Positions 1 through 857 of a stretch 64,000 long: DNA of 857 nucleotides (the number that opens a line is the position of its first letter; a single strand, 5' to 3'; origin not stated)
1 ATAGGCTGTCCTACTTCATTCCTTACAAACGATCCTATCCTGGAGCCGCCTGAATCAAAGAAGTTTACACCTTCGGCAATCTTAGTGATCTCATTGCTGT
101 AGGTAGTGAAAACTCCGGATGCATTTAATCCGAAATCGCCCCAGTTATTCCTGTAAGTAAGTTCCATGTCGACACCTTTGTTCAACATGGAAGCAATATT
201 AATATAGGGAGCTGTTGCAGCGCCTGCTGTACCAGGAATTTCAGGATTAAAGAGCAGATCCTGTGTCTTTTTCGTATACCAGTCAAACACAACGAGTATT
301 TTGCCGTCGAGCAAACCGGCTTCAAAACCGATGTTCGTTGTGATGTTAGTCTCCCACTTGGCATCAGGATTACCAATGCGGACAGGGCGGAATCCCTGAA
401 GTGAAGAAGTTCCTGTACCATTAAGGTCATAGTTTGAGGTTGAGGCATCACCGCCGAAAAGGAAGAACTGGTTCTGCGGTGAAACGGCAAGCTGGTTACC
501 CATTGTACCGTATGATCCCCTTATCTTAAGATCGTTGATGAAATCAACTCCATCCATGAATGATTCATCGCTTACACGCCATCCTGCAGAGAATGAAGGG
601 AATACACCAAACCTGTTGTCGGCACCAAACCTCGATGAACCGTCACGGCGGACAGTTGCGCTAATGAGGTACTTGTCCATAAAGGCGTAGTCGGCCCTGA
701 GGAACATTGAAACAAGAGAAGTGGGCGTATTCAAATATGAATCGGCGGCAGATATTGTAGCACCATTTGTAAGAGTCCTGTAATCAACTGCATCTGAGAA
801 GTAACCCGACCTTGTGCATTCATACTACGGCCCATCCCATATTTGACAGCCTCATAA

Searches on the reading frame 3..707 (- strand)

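Call 87: search_protein_families(library=pfam, proteins=[window:3-707:-], max_evalue=0.01)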
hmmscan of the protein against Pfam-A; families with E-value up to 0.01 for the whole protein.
window:3-707:- (235 aa): 1 family
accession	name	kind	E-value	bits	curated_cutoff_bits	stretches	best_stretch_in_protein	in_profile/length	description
PF00593.30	TonB_dep_Rec_b-barrel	-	9e-19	69.1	27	1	2-206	174-350/436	TonB dependent receptor-like, beta-barrel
